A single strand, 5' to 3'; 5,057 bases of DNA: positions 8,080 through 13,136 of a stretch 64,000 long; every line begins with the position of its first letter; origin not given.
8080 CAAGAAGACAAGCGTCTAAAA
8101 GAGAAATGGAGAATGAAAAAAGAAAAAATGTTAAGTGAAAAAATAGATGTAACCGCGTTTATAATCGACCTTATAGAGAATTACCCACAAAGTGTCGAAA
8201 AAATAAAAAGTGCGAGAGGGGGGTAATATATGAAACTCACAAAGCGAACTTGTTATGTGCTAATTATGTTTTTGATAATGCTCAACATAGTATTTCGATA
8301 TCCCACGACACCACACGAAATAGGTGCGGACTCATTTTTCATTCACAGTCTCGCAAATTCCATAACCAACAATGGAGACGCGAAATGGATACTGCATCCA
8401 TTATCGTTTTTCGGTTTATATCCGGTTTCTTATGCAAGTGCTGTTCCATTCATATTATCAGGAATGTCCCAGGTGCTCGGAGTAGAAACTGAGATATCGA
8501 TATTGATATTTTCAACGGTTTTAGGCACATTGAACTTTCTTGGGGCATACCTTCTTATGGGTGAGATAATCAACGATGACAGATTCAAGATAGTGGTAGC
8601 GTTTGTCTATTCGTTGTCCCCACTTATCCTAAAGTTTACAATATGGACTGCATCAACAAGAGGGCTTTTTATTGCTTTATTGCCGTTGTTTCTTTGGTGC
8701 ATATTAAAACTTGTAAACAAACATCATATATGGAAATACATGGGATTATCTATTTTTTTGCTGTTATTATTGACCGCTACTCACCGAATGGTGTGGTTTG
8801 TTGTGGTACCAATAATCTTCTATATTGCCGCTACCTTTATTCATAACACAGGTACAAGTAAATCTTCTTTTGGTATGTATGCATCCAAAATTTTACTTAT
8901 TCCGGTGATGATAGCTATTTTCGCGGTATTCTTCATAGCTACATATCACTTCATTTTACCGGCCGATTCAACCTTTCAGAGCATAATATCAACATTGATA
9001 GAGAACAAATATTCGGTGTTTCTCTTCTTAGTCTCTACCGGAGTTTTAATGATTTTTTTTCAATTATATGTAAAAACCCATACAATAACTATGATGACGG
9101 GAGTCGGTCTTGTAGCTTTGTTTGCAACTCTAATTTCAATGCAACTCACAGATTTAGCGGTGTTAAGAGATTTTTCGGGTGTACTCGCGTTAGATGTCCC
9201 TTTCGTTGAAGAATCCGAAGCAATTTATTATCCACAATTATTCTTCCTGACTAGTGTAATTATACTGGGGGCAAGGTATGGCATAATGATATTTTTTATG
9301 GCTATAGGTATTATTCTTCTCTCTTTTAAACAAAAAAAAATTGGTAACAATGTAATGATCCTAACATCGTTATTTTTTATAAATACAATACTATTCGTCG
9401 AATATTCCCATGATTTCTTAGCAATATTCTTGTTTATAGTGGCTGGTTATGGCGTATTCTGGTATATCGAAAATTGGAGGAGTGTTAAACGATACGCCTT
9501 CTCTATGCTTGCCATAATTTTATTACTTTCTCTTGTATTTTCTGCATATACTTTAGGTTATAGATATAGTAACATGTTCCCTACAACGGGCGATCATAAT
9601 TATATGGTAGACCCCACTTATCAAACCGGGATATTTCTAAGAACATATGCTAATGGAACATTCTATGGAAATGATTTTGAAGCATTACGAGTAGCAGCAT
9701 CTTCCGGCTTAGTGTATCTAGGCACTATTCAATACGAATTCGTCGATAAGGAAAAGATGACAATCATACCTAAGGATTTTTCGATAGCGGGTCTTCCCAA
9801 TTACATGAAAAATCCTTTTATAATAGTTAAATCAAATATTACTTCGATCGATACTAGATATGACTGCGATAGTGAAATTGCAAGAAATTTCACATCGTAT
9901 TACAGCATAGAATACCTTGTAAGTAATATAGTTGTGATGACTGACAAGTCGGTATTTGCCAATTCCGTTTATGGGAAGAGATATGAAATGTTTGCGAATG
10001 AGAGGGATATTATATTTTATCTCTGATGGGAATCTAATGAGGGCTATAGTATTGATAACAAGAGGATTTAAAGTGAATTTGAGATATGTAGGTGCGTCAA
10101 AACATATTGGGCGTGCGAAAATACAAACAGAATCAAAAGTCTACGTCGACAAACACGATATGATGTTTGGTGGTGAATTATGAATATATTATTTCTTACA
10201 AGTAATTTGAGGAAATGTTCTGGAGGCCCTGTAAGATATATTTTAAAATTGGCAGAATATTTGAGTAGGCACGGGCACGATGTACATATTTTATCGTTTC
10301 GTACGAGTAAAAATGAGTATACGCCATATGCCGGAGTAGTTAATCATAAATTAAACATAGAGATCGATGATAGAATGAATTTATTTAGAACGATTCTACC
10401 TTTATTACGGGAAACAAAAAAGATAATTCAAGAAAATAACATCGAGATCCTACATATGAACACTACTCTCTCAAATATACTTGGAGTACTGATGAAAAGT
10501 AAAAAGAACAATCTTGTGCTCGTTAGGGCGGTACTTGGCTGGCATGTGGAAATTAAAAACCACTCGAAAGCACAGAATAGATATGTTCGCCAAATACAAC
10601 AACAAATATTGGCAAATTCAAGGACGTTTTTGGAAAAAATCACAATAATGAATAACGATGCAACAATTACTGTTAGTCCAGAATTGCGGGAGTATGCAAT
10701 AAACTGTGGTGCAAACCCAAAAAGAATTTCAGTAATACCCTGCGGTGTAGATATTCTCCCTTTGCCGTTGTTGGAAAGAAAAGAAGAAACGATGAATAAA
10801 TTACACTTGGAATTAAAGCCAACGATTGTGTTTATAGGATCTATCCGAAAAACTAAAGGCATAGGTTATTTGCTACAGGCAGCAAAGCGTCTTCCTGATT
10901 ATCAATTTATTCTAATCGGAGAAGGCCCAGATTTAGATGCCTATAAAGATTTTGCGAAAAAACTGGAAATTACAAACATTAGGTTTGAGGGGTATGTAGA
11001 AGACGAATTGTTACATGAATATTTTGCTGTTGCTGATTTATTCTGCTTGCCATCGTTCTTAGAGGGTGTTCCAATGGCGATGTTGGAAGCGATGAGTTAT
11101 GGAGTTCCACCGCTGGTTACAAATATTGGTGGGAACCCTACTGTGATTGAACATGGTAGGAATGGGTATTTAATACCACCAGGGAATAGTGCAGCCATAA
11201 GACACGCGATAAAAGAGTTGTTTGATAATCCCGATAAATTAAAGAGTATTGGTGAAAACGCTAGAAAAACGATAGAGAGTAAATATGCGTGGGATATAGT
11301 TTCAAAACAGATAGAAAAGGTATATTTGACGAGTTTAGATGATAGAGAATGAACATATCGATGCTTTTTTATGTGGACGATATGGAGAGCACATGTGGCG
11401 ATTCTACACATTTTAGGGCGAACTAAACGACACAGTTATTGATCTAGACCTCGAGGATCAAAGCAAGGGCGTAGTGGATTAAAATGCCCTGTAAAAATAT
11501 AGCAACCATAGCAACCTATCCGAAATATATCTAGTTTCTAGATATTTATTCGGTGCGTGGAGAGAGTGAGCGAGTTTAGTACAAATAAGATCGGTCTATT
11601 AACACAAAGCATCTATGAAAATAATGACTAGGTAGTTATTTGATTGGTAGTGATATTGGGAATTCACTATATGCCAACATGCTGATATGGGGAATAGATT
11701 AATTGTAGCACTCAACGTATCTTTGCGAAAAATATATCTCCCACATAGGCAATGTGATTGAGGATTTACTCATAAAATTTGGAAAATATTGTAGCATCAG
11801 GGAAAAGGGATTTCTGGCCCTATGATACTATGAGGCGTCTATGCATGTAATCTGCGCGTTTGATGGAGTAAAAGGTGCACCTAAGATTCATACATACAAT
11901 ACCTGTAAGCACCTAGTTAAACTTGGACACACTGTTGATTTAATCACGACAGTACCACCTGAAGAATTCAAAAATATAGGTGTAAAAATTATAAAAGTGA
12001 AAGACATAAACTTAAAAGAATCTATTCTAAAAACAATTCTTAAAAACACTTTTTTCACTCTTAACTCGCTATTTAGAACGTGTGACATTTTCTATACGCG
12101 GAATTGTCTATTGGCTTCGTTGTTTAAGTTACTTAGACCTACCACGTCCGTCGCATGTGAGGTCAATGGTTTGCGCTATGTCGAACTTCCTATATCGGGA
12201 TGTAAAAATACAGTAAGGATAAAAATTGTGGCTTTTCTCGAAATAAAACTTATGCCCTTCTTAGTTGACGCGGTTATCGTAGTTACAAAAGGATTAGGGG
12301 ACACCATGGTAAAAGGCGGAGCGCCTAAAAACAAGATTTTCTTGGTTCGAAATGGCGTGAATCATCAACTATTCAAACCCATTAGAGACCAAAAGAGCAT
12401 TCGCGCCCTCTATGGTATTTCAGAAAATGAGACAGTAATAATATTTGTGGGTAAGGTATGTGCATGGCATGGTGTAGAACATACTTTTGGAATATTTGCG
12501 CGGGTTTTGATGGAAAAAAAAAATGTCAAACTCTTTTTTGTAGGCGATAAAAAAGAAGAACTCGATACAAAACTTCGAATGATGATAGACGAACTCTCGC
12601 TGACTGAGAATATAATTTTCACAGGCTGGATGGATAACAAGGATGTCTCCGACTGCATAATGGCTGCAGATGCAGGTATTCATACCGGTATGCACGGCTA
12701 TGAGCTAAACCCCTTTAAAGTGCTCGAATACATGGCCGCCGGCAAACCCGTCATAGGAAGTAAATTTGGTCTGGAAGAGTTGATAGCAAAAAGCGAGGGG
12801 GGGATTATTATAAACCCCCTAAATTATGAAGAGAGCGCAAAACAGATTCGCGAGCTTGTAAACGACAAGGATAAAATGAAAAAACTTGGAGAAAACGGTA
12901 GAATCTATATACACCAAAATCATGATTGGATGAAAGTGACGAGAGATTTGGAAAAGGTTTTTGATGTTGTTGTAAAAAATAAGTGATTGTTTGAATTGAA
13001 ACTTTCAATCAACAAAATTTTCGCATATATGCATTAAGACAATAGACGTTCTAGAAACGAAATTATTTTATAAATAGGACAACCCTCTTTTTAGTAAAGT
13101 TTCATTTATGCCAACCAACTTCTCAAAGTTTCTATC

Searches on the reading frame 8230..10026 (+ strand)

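Call 7: search_protein_families(library=pfam, proteins=[window:8230-10026:+], max_evalue=0.001)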
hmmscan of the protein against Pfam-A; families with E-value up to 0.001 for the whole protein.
window:8230-10026:+ (598 aa): 1 family
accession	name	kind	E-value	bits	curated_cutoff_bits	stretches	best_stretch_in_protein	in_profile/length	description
PF11847.13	GT-C_AftD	-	0.00089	17.7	26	0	94-198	78-184/661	Alpha-(1->3)-arabinofuranosyltransferase, N-terminal GT-C domain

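Call 74: search_protein_families(library=pfam, proteins=[window:8230-10026:+], max_evalue=0.1)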
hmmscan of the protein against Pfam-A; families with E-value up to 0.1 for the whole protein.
window:8230-10026:+ (598 aa): 1 family
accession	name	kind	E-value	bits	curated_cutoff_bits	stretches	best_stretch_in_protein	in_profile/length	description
PF11847.13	GT-C_AftD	-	0.00089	17.7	26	1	94-198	78-184/661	Alpha-(1->3)-arabinofuranosyltransferase, N-terminal GT-C domain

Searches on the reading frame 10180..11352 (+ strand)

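Call 7: search_protein_families(library=pfam, proteins=[window:10180-11352:+], max_evalue=0.001)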
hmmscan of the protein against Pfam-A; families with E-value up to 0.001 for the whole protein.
window:10180-11352:+ (390 aa): 7 families
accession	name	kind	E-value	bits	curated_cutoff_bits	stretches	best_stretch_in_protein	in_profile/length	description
PF00534.26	Glycos_transf_1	-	7.8e-42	143.2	26.4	1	202-363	3-171/172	Glycosyl transferases group 1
PF13692.12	Glyco_trans_1_4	-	2e-34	119.3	27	1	213-350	1-142/142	Glycosyl transferases group 1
PF13439.12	Glyco_transf_4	-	5.3e-22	79.1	28.5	1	15-192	2-168/170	Glycosyltransferase Family 4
PF13579.12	Glyco_trans_4_4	-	2.1e-13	51.4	29.7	1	15-189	1-158/158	Glycosyl transferase 4-like domain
PF13477.12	Glyco_trans_4_2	-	3.1e-12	47.3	23.4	1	20-148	12-133/139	Glycosyl transferase 4-like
PF20706.3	GT4-conflict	-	1.2e-06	28.2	26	1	140-375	128-382/385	Family 4 Glycosyltransferase in conflict systems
PF13524.12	Glyco_trans_1_2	-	1.7e-06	28.5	25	1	231-378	5-142/144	Glycosyl transferase-like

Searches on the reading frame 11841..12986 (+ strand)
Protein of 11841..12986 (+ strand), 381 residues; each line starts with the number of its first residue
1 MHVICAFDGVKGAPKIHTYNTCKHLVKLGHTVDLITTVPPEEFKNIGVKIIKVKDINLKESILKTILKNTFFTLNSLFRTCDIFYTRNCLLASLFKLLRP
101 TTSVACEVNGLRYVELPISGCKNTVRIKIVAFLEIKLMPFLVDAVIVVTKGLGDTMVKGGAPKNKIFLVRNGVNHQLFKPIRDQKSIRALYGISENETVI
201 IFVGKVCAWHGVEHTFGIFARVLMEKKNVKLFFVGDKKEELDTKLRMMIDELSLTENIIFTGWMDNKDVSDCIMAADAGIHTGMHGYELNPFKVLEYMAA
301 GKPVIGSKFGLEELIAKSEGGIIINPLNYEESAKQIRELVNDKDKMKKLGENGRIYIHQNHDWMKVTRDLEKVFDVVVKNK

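Call 7: search_protein_families(library=pfam, proteins=[window:11841-12986:+], max_evalue=0.001)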
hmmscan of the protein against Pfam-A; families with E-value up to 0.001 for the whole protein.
window:11841-12986:+ (381 aa): 4 families
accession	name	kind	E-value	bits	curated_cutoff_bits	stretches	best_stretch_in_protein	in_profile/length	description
PF00534.26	Glycos_transf_1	-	2.5e-26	92.7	26.4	1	184-354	2-170/172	Glycosyl transferases group 1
PF13692.12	Glyco_trans_1_4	-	1.7e-22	80.7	27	1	198-342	2-142/142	Glycosyl transferases group 1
PF13439.12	Glyco_transf_4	-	9.1e-08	32.7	28.5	1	17-176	7-169/170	Glycosyltransferase Family 4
PF13524.12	Glyco_trans_1_2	-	1.8e-07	31.6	25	1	257-370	28-142/144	Glycosyl transferase-like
